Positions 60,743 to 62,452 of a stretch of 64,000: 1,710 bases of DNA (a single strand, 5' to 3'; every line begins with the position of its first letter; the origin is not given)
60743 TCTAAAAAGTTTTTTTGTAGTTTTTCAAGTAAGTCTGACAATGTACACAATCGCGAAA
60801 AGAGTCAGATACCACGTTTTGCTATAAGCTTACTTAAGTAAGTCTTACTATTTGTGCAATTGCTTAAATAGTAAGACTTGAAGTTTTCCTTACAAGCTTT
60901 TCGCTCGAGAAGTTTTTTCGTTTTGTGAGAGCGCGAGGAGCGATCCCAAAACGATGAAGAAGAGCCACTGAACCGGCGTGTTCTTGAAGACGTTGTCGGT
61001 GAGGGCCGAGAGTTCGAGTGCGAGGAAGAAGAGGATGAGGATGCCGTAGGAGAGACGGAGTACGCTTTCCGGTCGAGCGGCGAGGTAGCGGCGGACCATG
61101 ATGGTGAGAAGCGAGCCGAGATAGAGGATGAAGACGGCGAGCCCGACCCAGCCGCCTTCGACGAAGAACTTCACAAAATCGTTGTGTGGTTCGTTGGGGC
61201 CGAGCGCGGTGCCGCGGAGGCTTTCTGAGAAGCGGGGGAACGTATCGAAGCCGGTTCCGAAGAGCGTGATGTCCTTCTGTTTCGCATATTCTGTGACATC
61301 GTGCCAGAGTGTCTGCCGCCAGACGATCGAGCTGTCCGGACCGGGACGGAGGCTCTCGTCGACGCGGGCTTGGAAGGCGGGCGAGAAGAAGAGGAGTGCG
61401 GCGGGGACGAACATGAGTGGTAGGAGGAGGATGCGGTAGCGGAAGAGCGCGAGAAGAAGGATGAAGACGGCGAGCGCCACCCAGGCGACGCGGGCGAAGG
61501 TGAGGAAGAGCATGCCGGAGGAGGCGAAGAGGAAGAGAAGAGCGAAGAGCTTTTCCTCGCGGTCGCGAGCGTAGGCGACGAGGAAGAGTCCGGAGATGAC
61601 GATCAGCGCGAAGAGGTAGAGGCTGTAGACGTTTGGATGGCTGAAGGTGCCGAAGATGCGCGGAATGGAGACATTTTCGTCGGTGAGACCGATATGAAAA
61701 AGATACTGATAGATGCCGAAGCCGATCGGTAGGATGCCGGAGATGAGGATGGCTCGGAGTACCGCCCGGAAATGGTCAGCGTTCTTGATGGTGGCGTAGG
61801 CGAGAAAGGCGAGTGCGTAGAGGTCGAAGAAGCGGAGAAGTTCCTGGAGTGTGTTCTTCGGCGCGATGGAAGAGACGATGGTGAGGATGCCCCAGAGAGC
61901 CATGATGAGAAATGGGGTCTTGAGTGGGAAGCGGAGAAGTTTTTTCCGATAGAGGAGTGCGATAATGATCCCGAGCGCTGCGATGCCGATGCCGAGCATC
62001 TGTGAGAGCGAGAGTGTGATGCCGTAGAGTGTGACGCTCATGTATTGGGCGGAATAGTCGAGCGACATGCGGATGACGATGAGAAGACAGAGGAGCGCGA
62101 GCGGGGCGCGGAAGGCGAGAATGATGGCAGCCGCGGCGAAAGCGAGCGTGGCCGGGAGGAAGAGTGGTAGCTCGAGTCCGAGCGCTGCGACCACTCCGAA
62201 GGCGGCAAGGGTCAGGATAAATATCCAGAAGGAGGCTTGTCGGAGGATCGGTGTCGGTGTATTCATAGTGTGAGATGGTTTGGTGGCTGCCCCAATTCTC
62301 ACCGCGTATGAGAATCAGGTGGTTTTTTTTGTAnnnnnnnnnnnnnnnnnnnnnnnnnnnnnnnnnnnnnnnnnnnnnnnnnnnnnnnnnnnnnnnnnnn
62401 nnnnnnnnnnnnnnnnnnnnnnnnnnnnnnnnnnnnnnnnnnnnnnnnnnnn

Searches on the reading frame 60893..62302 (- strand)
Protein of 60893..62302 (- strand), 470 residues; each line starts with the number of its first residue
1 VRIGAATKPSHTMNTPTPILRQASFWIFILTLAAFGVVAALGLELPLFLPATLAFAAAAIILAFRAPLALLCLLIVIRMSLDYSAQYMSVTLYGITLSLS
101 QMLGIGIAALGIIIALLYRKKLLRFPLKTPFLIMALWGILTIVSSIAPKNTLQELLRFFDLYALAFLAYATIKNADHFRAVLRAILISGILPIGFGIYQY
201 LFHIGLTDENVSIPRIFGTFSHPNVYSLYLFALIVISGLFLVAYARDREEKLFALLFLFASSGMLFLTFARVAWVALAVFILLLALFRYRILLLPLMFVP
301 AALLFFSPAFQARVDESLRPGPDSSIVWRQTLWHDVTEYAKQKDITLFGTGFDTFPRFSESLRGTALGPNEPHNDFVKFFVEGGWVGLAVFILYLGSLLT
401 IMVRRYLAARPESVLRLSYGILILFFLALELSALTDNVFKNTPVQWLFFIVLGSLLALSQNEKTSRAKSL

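Call 35: search_protein_families(library=pfam, proteins=[window:60893-62302:-], max_evalue=0.00001)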
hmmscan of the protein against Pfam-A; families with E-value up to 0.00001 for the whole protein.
window:60893-62302:- (470 aa): 1 family
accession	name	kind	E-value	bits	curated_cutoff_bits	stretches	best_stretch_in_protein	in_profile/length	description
PF04932.20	Wzy_C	-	4.4e-18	65.9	31.7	1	257-392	2-149/149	O-Antigen ligase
